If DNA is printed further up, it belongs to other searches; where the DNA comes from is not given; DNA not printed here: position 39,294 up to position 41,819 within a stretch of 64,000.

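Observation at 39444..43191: All three oxidative pentose-phosphate steps encoded by two adjacent co-oriented genes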

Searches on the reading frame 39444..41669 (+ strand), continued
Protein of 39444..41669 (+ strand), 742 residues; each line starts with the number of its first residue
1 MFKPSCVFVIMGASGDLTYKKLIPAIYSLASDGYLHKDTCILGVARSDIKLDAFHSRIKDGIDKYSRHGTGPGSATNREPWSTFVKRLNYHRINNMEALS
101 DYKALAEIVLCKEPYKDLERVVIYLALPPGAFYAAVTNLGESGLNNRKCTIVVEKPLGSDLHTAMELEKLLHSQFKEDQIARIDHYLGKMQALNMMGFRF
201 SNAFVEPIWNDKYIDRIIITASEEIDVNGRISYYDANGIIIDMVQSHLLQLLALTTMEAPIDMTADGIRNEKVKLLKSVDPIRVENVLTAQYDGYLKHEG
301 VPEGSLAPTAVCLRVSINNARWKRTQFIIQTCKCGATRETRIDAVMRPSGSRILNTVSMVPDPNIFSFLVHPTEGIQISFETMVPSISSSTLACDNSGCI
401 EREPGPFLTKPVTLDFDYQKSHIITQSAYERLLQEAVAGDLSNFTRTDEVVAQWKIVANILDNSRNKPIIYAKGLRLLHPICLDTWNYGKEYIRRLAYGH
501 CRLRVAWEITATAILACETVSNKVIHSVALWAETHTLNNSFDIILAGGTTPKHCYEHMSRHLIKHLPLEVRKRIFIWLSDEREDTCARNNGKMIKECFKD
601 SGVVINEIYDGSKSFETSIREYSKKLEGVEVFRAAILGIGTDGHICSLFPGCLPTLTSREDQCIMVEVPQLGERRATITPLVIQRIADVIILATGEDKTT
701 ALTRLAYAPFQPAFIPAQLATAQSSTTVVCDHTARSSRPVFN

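Call 21: find_encoding_contigs(protein=P0025, flank=10000, max_places=5)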
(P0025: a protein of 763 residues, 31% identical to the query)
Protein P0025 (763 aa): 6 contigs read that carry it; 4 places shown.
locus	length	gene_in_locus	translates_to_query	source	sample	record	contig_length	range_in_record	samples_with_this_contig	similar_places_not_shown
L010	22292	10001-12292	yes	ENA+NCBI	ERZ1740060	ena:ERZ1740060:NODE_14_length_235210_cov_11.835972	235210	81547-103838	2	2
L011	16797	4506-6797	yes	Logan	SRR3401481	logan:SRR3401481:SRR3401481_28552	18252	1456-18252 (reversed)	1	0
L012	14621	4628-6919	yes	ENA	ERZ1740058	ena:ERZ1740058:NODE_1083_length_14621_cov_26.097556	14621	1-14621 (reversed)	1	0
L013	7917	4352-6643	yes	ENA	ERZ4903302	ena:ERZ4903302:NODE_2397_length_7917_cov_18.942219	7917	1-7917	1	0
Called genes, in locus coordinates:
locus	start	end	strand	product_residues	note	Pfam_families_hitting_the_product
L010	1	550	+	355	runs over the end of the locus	PF11751:PorP_SprF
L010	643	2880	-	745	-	PF09371:Tex_N, PF22706:Tex_central_region, PF14639:YqgF (weak), PF16921:Tex_YqgF, PF14635:HHH_7, PF12836:HHH_3, PF17674:HHH_9, PF00575:S1, +1 more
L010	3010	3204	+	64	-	-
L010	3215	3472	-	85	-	-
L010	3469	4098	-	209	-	PF01712:dNK, PF02223:Thymidylate_kin (faint), PF13521:AAA_28 (weak)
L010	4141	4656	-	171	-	PF00226:DnaJ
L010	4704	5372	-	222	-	PF01551:Peptidase_M23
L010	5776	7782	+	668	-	PF00456:Transketolase_N, PF02779:Transket_pyr, PF02780:Transketolase_C, PF22613:Transketolase_C_1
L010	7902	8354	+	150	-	PF02502:LacAB_rpiB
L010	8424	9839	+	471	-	PF03446:NAD_binding_2, PF00393:6PGD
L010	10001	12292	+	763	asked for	PF00479:G6PD_N, PF02781:G6PD_C, PF01182:Glucosamine_iso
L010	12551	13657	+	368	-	PF04116:FA_hydroxylase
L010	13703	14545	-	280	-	PF14054:DUF4249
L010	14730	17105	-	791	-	PF13620:CarboxypepD_reg, PF13715:CarbopepD_reg_2, PF07715:Plug, PF00593:TonB_dep_Rec_b-barrel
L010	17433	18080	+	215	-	PF13468:Glyoxalase_3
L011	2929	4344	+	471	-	PF03446:NAD_binding_2, PF00393:6PGD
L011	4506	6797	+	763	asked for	PF00479:G6PD_N, PF02781:G6PD_C, PF01182:Glucosamine_iso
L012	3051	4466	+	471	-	PF03446:NAD_binding_2, PF00393:6PGD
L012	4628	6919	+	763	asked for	PF00479:G6PD_N, PF02781:G6PD_C, PF01182:Glucosamine_iso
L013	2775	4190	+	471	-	PF03446:NAD_binding_2, PF00393:6PGD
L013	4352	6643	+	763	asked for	PF00479:G6PD_N, PF02781:G6PD_C, PF01182:Glucosamine_iso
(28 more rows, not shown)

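Call 34: find_related_loci(query=A1, collection=genome_contigs, flank=8000)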
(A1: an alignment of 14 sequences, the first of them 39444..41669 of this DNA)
Query A1 (742 aa) in genome_contigs; peptide patterns used: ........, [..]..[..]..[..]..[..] (x = any residue, [..] = any of these).
600 stretches matched a pattern (row limit reached: there are more); 600 encode a relative of the query (tblastn E <= 1e-3); the best 80 are kept; 80 distinct loci.
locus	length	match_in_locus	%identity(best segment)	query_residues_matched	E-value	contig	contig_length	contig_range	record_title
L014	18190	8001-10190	32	6-733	3e-93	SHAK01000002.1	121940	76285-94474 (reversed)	MAG: Limisphaerales bacterium isolate MED-G186 Pedosphaeraceae-MED-G186-C2, whole genome shotgun sequence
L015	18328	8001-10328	30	1-719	1e-89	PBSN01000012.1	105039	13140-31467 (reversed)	MAG: Nitrospiraceae bacterium isolate NP85 81323, whole genome shotgun sequence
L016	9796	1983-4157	31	7-717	1e-88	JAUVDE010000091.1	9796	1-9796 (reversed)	MAG: Draconibacterium sp. isolate CSMAG_289 CSMAG_289_k141_1706212_length_9796_cov_7.3948, whole genome shotgun sequence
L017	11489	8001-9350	39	6-460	4e-88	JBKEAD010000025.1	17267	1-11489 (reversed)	MAG: Chthoniobacterales bacterium isolate VLC_107 k121_9611777, whole genome shotgun sequence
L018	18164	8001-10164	35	4-719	8e-87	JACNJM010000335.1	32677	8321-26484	MAG: Anaerolineae bacterium isolate NIOZ-UU35 NIOZ-UU_NODE_1464_length_32677_cov_13.3704, whole genome shotgun sequence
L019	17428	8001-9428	35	1-490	3e-86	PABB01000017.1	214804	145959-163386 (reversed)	MAG: Planctomycetaceae bacterium isolate NAT130 MHASMcontig_870550, whole genome shotgun sequence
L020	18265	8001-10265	28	6-718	4e-86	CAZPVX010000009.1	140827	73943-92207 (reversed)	MAG TPA_asm: uncultured Anaerolineae bacterium isolate SRP263991_co5_64 genome assembly, contig: NODE_251_length_140827_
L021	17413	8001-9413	37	9-493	8e-86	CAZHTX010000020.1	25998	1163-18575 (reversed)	MAG TPA_asm: uncultured Pirellulaceae bacterium isolate binchicken_co13_93 genome assembly, contig: NODE_2367_length_259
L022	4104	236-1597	36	6-462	2e-84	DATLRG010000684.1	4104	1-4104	MAG TPA_asm: Chloroflexota bacterium isolate SMAG_U13898 k141_242593, whole genome shotgun sequence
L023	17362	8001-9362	37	6-461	2e-83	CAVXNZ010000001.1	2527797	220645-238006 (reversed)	MAG: uncultured Chloroflexia bacterium isolate MFD01721.bin.1.126 genome assembly, contig: contig_14170, whole genome sh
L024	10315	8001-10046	29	6-703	5e-83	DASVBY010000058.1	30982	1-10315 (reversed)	MAG TPA_asm: Burkholderiales bacterium isolate SMAG_U1991 k141_251522, whole genome shotgun sequence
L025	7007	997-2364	35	4-462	4e-83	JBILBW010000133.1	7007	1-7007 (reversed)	MAG: Rariglobus sp. isolate ME2016-06-08_3300042307_group7_bin28 Rohwer_bin2651_scaffold_6864_c1, whole genome shotgun s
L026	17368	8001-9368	36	6-463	5e-83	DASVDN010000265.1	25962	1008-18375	MAG TPA_asm: Nitrolancea sp. isolate SMAG_U2034 k141_502930, whole genome shotgun sequence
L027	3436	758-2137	35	6-468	1e-83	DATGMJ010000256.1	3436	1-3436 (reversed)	MAG TPA_asm: Chloroflexota bacterium isolate SMAG_U9909 k141_406540, whole genome shotgun sequence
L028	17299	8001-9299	37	9-461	7e-82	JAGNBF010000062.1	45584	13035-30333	MAG: Chloroflexota bacterium isolate Go_Eff_bin_125 Go_Eff_1198_length_45584_cov_13.866159, whole genome shotgun sequenc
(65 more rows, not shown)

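Call 37: search_solved_structures(query=window:39444-41669:+, max_evalue=0.00001)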
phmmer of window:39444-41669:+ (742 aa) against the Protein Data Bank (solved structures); distinct sequences matched with E-value up to 0.00001: 53.
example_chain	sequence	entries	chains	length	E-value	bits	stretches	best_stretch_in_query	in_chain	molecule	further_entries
9emm_A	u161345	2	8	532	7.8e-75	255.6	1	6-462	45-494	Glucose-6-phosphate 1-dehydrogenase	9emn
7xhp_A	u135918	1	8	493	2.6e-64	220.9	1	7-463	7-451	Glucose 6-Phosphate Dehydrogenase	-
7xhl_A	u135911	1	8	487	1.2e-63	218.7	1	7-463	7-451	Glucose 6-Phosphate Dehydrogenase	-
7e6h_A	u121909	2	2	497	9.8e-61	209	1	2-463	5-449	Glucose-6-phosphate 1-dehydrogenase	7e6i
7zhy_A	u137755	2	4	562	7.4e-60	206.1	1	7-476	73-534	Glucose-6-phosphate 1-dehydrogenase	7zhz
9vp5_A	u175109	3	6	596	1.3e-59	205.4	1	7-476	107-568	Glucose-6-phosphate 1-dehydrogenase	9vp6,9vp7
7zhx_A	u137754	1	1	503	1.7e-59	205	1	7-476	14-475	Glucose-6-phosphate 1-dehydrogenase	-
7zht_A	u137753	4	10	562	2.6e-59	204.3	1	7-476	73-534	Glucose-6-phosphate 1-dehydrogenase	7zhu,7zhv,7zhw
8fuy_A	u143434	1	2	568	3.4e-59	203.9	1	7-476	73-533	Glucose-6-phosphate 1-dehydrogenase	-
6d23_A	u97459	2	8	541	3.9e-59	203.7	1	7-338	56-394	Glucose-6-phosphate 1-dehydrogenase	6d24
5aq1_A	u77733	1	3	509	5.8e-59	203.2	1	7-473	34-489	GLUCOSE-6-PHOSPHATE DEHYDROGENASE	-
8u2w_A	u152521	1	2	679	6.8e-59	202.9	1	7-476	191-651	Acetyl-coenzyme A synthetase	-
6jyu_A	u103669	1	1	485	6.5e-58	199.7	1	6-336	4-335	Glucose-6-phosphate 1-dehydrogenase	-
1qki_A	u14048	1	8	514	7.4e-58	199.5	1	6-338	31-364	GLUCOSE-6-PHOSPHATE 1-DEHYDROGENASE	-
6e07_L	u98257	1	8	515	7.4e-58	199.5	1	6-338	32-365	Glucose-6-phosphate 1-dehydrogenase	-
8em2_A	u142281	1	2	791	7e-38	133.5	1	83-335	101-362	GDH/6PGL endoplasmic bifunctional protein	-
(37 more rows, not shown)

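Call 65: search_protein_representatives(protein=window:39444-41669:+)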
Query: 742 residues. Proteins with E-value up to 0.001 (for the whole library): 16124; up to 1e-10: 6666; up to 1e-30: 2050. The best 150 are listed.
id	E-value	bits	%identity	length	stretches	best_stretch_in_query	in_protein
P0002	2.5e-289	978.0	58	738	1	2-742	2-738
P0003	3.6e-190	650.2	45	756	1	4-734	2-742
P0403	4.3e-94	332.6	35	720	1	4-724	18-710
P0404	6.3e-92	325.4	32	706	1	6-722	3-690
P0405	2.0e-82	294.0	35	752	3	59-383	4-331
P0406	2.6e-81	290.3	35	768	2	6-469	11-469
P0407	1.6e-75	271.2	38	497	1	4-472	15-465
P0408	4.5e-75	269.7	37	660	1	3-472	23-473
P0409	4.1e-74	266.5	99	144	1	558-680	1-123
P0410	1.4e-72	261.5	38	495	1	7-463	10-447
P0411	5.1e-71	256.3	34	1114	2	5-462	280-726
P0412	1.2e-70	255.1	39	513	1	8-463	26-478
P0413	1.5e-70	254.7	39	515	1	5-463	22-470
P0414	3.9e-70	253.4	39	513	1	7-466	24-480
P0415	5.5e-70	252.9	38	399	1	3-387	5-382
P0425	1.5e-66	241.5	34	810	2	7-470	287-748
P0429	1.3e-65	238.4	36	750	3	7-333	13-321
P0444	2.3e-63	231.0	33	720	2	8-462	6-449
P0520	6.8e-58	212.9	31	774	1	8-700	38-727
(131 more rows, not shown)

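Call 66: list_cluster_members(proteins=[P0403, P0404, P0405, P0406, P0408, P0411, P0425, P0429, P0444, P0520])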
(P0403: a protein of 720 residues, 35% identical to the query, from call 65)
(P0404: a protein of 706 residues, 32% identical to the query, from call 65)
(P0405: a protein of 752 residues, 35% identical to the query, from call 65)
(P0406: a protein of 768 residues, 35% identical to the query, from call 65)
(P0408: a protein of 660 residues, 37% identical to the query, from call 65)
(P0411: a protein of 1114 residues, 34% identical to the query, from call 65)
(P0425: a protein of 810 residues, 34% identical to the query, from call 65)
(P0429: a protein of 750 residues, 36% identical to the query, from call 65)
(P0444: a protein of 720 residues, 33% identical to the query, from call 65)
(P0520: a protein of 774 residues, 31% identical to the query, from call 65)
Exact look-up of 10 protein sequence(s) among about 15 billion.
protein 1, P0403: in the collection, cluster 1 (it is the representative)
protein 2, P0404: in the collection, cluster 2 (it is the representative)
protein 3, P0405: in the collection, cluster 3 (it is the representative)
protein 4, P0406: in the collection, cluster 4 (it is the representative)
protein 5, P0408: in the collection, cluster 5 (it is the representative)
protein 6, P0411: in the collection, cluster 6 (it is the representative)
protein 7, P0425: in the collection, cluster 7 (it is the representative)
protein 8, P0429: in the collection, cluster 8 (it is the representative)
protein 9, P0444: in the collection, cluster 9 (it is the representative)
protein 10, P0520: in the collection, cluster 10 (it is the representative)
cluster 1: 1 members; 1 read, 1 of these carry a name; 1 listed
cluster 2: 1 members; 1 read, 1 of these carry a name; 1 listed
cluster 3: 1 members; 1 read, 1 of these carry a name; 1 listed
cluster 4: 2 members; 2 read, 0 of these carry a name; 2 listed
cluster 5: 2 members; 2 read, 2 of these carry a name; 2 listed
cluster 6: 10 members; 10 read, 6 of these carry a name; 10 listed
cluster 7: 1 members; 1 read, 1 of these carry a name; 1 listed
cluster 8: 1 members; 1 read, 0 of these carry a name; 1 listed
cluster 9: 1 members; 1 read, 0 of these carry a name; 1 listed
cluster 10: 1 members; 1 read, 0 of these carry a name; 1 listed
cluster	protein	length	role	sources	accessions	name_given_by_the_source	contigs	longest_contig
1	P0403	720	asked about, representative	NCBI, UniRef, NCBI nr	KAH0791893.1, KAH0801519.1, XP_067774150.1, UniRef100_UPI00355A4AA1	glucose-6-phosphate 1-dehydrogenase family protein [Histomonas meleagridis] | glucose-6-phosphate 1-dehydrogenase family protein n=1 Tax=Histomonas meleagridis ...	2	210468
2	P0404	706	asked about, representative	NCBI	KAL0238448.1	hypothetical protein GEMRC1_012921 [Eukaryota sp. GEM-RC1]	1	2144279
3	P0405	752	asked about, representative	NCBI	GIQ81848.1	glucose-6-phosphate dehydrogenase, partial [Kipferlia bialata]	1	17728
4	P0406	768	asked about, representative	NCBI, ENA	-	-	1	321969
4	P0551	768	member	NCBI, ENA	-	-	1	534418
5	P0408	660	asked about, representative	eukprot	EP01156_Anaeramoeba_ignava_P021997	Anaeramoba_ignava/c20053_g1_i1.p1 GENE.c20053_g1_i1~~c20053_g1_i1.p1 ORF type:complete ...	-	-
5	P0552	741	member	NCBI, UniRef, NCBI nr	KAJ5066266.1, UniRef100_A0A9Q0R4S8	glucose-6-phosphate 1-dehydrogenase [Anaeramoeba ignava] | Glucose-6-phosphate 1-dehydrogenase n=1 Tax=Anaeramoeba ignava TaxID=1746090 ...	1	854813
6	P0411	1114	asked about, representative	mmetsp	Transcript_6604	Transcript_6604/g.10363 ORF Transcript_6604/g.10363 Transcript_6604/m.10363 type:complete ...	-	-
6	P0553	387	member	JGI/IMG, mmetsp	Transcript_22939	Transcript_22939/g.36846 ORF Transcript_22939/g.36846 Transcript_22939/m.36846 ...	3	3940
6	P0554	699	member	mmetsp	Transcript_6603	Transcript_6603/g.10354 ORF Transcript_6603/g.10354 Transcript_6603/m.10354 type:complete ...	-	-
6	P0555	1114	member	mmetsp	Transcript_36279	Transcript_36279/g.61356 ORF Transcript_36279/g.61356 Transcript_36279/m.61356 ...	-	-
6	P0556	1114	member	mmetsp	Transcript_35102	Transcript_35102/g.49108 ORF Transcript_35102/g.49108 Transcript_35102/m.49108 ...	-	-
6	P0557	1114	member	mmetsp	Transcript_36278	Transcript_36278/g.61349 ORF Transcript_36278/g.61349 Transcript_36278/m.61349 ...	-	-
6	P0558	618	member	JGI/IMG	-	-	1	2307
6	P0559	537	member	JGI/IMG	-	-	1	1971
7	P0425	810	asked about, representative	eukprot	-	GHVP01055830.1.p1 GENE.GHVP01055830.1~~GHVP01055830.1.p1 ORF type:complete len:811 ...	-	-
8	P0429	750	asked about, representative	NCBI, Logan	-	-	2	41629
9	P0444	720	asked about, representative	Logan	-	-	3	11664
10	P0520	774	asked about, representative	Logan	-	-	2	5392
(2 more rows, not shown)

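Call 67: find_encoding_contigs(protein=P0405, flank=10000, max_places=3)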
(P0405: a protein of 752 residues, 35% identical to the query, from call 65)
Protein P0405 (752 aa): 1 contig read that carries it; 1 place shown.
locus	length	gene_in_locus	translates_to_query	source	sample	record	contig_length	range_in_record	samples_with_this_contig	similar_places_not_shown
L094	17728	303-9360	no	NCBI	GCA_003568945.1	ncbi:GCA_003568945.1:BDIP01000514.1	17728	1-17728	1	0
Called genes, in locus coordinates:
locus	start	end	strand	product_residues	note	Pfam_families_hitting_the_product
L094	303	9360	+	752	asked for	PF00479:G6PD_N, PF02781:G6PD_C, PF01182:Glucosamine_iso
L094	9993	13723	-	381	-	PF10343:Q_salvage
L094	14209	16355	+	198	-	PF00025:Arf (weak), PF00071:Ras, PF08477:Roc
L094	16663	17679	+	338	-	-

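Call 68: find_encoding_contigs(protein=P0403, flank=10000, max_places=3)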
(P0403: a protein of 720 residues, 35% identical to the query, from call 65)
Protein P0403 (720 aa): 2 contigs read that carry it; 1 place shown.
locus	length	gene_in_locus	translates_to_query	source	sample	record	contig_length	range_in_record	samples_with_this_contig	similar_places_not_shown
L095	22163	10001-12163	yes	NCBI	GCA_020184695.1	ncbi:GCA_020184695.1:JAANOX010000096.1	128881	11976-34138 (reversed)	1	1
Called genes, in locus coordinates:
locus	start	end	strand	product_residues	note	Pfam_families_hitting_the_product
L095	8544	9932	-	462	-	PF01488:Shikimate_DH (faint), PF03446:NAD_binding_2, PF00393:6PGD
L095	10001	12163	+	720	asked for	PF00479:G6PD_N, PF02781:G6PD_C, PF01182:Glucosamine_iso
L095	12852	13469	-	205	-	PF03962:Mnd1, PF18517:LZ3wCH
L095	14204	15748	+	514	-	PF01603:B56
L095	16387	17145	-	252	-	PF00181:Ribosomal_L2_N, PF03947:Ribosomal_L2_C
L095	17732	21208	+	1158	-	PF05994:FragX_IP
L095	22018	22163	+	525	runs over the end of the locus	-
